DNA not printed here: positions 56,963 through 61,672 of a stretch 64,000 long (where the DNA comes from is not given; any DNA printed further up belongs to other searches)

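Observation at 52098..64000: Head-to-tail array of at least three ABCC-like ABC transporter paralogs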

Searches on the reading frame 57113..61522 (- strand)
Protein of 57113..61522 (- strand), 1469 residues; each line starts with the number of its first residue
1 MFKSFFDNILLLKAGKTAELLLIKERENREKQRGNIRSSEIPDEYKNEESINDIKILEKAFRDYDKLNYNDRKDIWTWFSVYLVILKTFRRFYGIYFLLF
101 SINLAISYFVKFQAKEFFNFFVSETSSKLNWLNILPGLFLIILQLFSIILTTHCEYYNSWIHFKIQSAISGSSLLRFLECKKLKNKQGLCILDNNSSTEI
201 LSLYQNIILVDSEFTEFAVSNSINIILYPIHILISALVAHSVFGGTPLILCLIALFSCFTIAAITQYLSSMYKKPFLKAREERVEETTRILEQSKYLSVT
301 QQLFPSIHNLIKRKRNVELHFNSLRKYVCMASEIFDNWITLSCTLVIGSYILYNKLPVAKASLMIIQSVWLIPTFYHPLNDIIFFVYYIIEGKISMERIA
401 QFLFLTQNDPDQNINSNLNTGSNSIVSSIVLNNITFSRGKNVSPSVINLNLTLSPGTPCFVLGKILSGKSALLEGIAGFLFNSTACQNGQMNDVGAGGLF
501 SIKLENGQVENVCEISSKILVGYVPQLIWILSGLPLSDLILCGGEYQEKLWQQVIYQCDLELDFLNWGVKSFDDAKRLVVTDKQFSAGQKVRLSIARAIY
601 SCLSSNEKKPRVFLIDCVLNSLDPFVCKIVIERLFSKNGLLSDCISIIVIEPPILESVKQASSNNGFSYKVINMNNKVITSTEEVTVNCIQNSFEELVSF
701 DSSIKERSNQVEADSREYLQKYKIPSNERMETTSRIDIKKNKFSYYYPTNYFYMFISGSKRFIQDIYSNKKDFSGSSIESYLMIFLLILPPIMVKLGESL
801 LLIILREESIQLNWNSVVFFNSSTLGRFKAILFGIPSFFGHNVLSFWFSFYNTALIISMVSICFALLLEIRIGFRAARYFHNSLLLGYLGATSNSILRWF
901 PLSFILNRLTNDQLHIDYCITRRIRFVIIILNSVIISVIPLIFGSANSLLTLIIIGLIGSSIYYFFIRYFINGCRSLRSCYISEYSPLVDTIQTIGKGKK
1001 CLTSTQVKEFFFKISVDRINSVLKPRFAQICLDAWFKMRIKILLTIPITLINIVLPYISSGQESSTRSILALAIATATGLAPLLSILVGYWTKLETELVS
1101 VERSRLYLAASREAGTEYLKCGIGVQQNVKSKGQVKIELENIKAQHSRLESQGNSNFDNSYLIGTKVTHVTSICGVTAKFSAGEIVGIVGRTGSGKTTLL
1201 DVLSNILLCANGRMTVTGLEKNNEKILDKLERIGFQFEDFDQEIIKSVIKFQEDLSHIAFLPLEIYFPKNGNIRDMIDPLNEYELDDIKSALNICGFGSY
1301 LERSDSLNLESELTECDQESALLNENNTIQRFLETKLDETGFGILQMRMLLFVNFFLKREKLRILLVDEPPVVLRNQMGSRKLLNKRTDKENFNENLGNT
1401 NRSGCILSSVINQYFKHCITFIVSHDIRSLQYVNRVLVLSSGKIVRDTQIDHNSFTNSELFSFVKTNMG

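Call 6: search_protein_families(library=pfam, proteins=[window:57113-61522:-], max_evalue=0.01)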
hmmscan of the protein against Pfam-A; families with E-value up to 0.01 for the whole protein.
window:57113-61522:- (1469 aa): 2 families
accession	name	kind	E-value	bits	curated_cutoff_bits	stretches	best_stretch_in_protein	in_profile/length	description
PF00005.33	ABC_tran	-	5.1e-18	66.4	25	2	1176-1315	4-80/137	ABC transporter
PF13555.12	AAA_29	-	3.1e-07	30.5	27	1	1177-1211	16-50/61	P-loop containing region of AAA domain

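Call 10: find_homologous_proteins(query=window:57113-61522:-, max_evalue=0.00001)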
Query window:57113-61522:- (1469 aa): 11 proteins with E <= 0.00001 among 8000 candidates.
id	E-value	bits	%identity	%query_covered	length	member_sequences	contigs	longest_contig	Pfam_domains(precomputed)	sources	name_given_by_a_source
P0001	0.0e+0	3259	100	100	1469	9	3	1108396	PF00005.34,PF13555.13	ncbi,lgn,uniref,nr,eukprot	ncbi:ABC transporter [Cryptosporidium parvum]|uniref:ABC transporter domain-containing protein n=2 T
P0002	0.0e+0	2765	85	100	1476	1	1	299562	PF00005.34,PF13555.13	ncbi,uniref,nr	ncbi:ABC transporter [Cryptosporidium sp. chipmunk genotype I]|uniref:ABC transporter n=1 Tax=Crypto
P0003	0.0e+0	2450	74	100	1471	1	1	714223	PF00005.34,PF13555.13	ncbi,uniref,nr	ncbi:ion efflux transporter [Cryptosporidium ubiquitum]|uniref:Ion efflux transporter n=1 Tax=Crypto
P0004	0.0e+0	2241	68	100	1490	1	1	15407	PF00005.34,PF13555.13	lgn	-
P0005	0.0e+0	1887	59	100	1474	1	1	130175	PF00005.34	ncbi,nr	ncbi:ABC transporter [Cryptosporidium felis]|nr:ABC transporter [Cryptosporidium felis]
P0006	0.0e+0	1567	51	100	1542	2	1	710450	PF00005.34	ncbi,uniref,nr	ncbi:ABC transporter [Cryptosporidium bovis]|uniref:ABC transporter n=1 Tax=Cryptosporidium bovis Ta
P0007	0.0e+0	1536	49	100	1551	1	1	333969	PF00005.34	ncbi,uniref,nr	ncbi:ABC transporter [Cryptosporidium ryanae]|uniref:ABC transporter n=1 Tax=Cryptosporidium ryanae 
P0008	0.0e+0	1147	40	97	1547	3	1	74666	PF00005.34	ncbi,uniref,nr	ncbi:hypothetical protein cand_025050 [Cryptosporidium andersoni]|uniref:ABC transporter domain-cont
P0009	5.3e-13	66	22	37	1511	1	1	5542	PF01926.30,PF01935.24,PF00005.34,PF13555.13,PF02463.26,PF13304.13,PF00664.29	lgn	-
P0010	3.2e-12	63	23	27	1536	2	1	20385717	PF01926.30,PF00005.34,PF13555.13,PF02463.26,PF13304.13,PF13191.13,PF00664.29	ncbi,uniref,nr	ncbi:ABC transporter C family member 5 like [Actinidia chinensis var. chinensis]|uniref:ABC-type xen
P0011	1.7e-8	51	21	37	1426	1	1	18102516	PF01926.30,PF00005.34,PF13555.13,PF02463.26,PF13304.13,PF13191.13,PF00664.29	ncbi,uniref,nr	ncbi:multidrug resistance-associated protein 5 [Actinidia rufa]|uniref:ABC-type xenobiotic transport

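Call 11: search_solved_structures(query=window:57113-61522:-, max_evalue=0.001)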
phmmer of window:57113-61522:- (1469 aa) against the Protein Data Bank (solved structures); distinct sequences matched with E-value up to 0.001: 98 (the best 60 are shown).
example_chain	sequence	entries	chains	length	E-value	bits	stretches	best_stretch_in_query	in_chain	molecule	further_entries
8jx7_A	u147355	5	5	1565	3.6e-29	104.3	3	494-649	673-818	ATP-binding cassette sub-family C member 2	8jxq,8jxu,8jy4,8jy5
9c12_A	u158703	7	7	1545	3.6e-29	104.3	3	494-649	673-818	ATP-binding cassette sub-family C member 2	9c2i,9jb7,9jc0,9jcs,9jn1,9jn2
8izq_A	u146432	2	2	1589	4.1e-29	104.1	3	494-649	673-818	ATP-binding cassette sub-family C member 2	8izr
9br2_A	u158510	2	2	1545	4.8e-29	103.9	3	494-649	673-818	ATP-binding cassette sub-family C member 2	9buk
8f4b_A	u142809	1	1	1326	1.9e-25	91.9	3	515-649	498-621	Multidrug resistance-associated protein 1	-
5uj9_A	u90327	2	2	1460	4.6e-25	90.7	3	515-649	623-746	bovine multidrug resistance protein 1 (MRP1),Multidrug resistance-associated protein 1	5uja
9lg6_A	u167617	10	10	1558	6e-25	90.3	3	515-649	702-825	Multidrug resistance-associated protein 1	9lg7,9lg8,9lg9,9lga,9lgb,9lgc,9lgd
9j9f_A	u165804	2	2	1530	6.1e-25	90.3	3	515-649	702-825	Multidrug resistance-associated protein 1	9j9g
6uy0_A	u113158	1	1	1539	6.4e-25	90.2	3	515-649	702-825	Multidrug resistance-associated protein 1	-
6bhu_A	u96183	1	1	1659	8e-25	89.9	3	515-649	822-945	Multidrug resistance-associated protein 1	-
8vt4_A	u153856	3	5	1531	2.1e-24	88.5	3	854-1115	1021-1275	Multidrug resistance-associated protein 1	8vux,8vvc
8rq3_A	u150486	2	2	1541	6.6e-22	80.2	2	507-649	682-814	ATP-binding cassette sub-family C member 2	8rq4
9vrc_A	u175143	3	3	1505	1.3e-21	79.3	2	85-479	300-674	ABC transporter C family member 13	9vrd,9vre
9vrb_A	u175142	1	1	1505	1.4e-21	79.1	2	85-479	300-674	ABC transporter C family member 13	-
8hvh_A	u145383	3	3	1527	5.3e-17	64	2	515-649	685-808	ATP-binding cassette sub-family C member 3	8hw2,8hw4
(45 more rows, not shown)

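Call 12: find_encoding_contigs(protein=P0001, flank=10000, max_places=4)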
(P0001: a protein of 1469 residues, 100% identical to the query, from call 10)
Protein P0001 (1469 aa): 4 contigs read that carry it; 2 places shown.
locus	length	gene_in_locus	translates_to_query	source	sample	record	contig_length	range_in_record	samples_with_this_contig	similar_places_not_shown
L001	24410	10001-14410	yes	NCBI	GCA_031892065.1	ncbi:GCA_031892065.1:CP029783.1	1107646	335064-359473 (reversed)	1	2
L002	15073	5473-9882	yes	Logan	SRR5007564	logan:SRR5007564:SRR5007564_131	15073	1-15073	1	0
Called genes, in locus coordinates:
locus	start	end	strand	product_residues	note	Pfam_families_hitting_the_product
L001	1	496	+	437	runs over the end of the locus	-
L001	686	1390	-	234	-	-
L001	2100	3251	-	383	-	PF00719:Pyrophosphatase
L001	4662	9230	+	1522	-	PF00005:ABC_tran (weak)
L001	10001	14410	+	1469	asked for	PF00005:ABC_tran (weak), PF13555:AAA_29 (faint), PF00005:ABC_tran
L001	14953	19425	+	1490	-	PF00005:ABC_tran (weak)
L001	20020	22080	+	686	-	-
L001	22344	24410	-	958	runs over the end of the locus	-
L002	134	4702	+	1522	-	PF00005:ABC_tran (weak)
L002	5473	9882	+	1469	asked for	PF00005:ABC_tran (weak), PF13555:AAA_29 (faint), PF00005:ABC_tran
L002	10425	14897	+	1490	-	PF00005:ABC_tran (weak)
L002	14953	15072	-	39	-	?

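Call 14: search_protein_families(library=ncbifam, proteins=[L001:4662-9230:+, window:57113-61522:-], max_evalue=0.001)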
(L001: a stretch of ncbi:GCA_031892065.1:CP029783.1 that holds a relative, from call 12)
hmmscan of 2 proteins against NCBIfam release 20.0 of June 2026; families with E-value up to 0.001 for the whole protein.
L001:4662-9230:+ (1522 aa): 78 families (the best 25 are shown)
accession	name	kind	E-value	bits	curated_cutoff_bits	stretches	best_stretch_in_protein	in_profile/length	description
TIGR03375.1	type_I_sec_LssB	subfamily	1.1e-11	43.8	693.1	1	1175-1219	479-523/696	type I secretion system permease/ATPase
TIGR02315.1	ABC_phnC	equivalog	1.1e-09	38.1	266.1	1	1176-1224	15-63/243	phosphonate ABC transporter ATP-binding protein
TIGR01842.1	type_I_sec_PrtD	subfamily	2.5e-09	36.2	510.15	1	1176-1219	331-374/544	type I secretion system permease/ATPase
TIGR02857.1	CydD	equivalog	7e-09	35.2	435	1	1178-1223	337-382/529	thiol reductant ABC exporter subunit CydD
NF010061.0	PRK13538.1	equivalog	1.5e-08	34.4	195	1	1179-1219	21-61/211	cytochrome c biogenesis heme-transporting ATPase CcmA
TIGR04521.1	ECF_ATPase_2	equivalog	1.6e-08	34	330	1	1172-1224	14-66/279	energy-coupling factor transporter ATPase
TIGR02211.1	LolD_lipo_ex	equivalog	3.2e-08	33.4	307.75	1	1172-1220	14-62/221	lipoprotein-releasing ABC transporter ATP-binding protein LolD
NF050108.1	galactan_ABC_ATP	equivalog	3.4e-08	33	400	1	1170-1259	36-121/244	galactan export ABC transporter ATP-binding subunit Wzt/RfbE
TIGR01189.1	ccmA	equivalog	3.6e-08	33.3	131.6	1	1178-1219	15-56/198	heme ABC exporter ATP-binding protein CcmA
NF040873.1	AztA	equivalog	4.5e-08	32.9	220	1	1177-1224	6-53/191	zinc ABC transporter ATP-binding protein AztA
TIGR03608.1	L_ocin_972_ABC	subfamily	6.9e-08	32.2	254.85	1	1177-1219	12-54/206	putative bacteriocin export ABC transporter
TIGR02868.1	CydC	equivalog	1.1e-07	30.9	329.05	1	1178-1222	350-394/530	thiol reductant ABC exporter subunit CydC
TIGR03797.1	NHLM_micro_ABC2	equivalog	1.1e-07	30.7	709.4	1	1177-1210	467-500/686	NHLP bacteriocin export ABC transporter permease/ATPase subunit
TIGR02982.1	heterocyst_DevA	subfamily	3.1e-07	30.2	295.8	1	1177-1226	19-68/220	ABC exporter ATP-binding subunit, DevA family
TIGR02673.1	FtsE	equivalog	1.4e-06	28.2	264.85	1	1174-1222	13-61/214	cell division ATP-binding protein FtsE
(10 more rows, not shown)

window:57113-61522:- (1469 aa): 107 families (the best 25 are shown)
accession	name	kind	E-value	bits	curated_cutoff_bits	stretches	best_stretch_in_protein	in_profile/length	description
TIGR03375.1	type_I_sec_LssB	subfamily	1.3e-21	76.6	693.1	2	214-625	261-637/696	type I secretion system permease/ATPase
TIGR02857.1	CydD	equivalog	3.5e-19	69.2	435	2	347-601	249-475/529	thiol reductant ABC exporter subunit CydD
TIGR02868.1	CydC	equivalog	1e-16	60.7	329.05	2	1174-1222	352-400/530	thiol reductant ABC exporter subunit CydC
NF008379.0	PRK11174.1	equivalog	2.8e-15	56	684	1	370-631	295-525/588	heme ABC transporter permease/ATP-binding protein CydD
TIGR04520.1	ECF_ATPase_1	equivalog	4.9e-15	55.7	315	1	1171-1250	16-96/269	energy-coupling factor transporter ATPase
TIGR02982.1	heterocyst_DevA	subfamily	6.1e-15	55.4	295.8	2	1173-1240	21-91/220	ABC exporter ATP-binding subunit, DevA family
TIGR01842.1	type_I_sec_PrtD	subfamily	1.7e-14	53.3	510.15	2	223-601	124-471/544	type I secretion system permease/ATPase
TIGR04521.1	ECF_ATPase_2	equivalog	6.7e-14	51.6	330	1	1161-1237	10-90/279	energy-coupling factor transporter ATPase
TIGR03796.1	NHLM_micro_ABC1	equivalog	7.6e-13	47.5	853.3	1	306-480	357-529/710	NHLP family bacteriocin export ABC transporter peptidase/permease/ATPase subunit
NF010178.0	PRK13657.1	equivalog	1.5e-12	46.7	733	1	1171-1223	349-401/588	glucan ABC transporter ATP-binding protein/ permease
NF008364.0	PRK11160.1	equivalog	1.8e-12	46.7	630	1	405-600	317-492/575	heme ABC transporter ATP-binding protein/permease CydC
TIGR02315.1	ABC_phnC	equivalog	2e-12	47.1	266.1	1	1172-1242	17-90/243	phosphonate ABC transporter ATP-binding protein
NF010156.0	PRK13635.1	equivalog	2e-12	46.8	392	1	1172-1249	22-99/279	energy-coupling factor ABC transporter ATP-binding protein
NF010068.0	PRK13548.1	equivalog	6.1e-12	45.2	261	1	1172-1222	20-70/261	heme ABC transporter ATP-binding protein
NF010170.0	PRK13651.1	equivalog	1.5e-11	43.8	432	1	1168-1233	18-83/308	cobalt transporter ATP-binding subunit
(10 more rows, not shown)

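Call 18: find_encoding_contigs(protein=P0008, flank=10000, max_places=2)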
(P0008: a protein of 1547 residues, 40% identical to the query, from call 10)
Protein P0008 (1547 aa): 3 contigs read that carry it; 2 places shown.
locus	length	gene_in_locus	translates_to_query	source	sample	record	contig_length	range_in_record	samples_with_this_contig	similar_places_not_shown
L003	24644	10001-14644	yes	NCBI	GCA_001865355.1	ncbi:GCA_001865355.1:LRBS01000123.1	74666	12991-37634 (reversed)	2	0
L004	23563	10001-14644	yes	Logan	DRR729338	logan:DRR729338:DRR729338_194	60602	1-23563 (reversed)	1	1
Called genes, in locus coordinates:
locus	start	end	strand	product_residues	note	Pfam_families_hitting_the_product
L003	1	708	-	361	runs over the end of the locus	PF04177:TAP42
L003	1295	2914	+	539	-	PF07942:CARME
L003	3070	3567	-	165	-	-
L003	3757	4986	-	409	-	PF00719:Pyrophosphatase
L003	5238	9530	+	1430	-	PF00005:ABC_tran (weak), PF13304:AAA_21 (faint), PF00005:ABC_tran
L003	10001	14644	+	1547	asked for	PF00005:ABC_tran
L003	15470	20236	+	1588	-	PF00005:ABC_tran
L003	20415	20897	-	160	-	-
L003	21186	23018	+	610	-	PF13920:zf-C3HC4_3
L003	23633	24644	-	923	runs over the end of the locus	PF25384:Alsin_RLD (faint), PF00415:RCC1 (weak), PF25390:WD40_RLD, PF13540:RCC1_2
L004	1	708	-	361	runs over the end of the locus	PF04177:TAP42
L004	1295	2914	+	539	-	PF07942:CARME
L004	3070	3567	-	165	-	-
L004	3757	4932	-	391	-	PF00719:Pyrophosphatase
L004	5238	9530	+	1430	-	PF00005:ABC_tran (weak), PF13304:AAA_21 (faint), PF00005:ABC_tran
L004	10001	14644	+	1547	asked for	PF00005:ABC_tran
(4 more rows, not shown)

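Call 19: find_encoding_contigs(protein=P0006, flank=10000, max_places=2)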
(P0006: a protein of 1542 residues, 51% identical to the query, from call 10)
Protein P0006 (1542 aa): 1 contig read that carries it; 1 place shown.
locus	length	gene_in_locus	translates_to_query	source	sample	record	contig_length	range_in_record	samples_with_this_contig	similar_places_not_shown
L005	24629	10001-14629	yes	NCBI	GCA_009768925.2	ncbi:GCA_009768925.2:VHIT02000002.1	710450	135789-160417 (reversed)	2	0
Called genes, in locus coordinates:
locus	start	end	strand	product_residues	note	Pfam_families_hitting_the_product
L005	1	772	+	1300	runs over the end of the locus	PF22956:PIK3R4-like_middle (faint), PF02985:HEAT (faint)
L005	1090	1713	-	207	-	-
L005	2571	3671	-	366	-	PF00719:Pyrophosphatase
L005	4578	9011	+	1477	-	PF00005:ABC_tran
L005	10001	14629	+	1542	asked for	PF00005:ABC_tran (weak)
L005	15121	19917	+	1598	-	PF00005:ABC_tran (weak)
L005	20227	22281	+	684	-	PF13920:zf-C3HC4_3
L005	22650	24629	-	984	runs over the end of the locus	PF00415:RCC1 (weak), PF25390:WD40_RLD, PF13540:RCC1_2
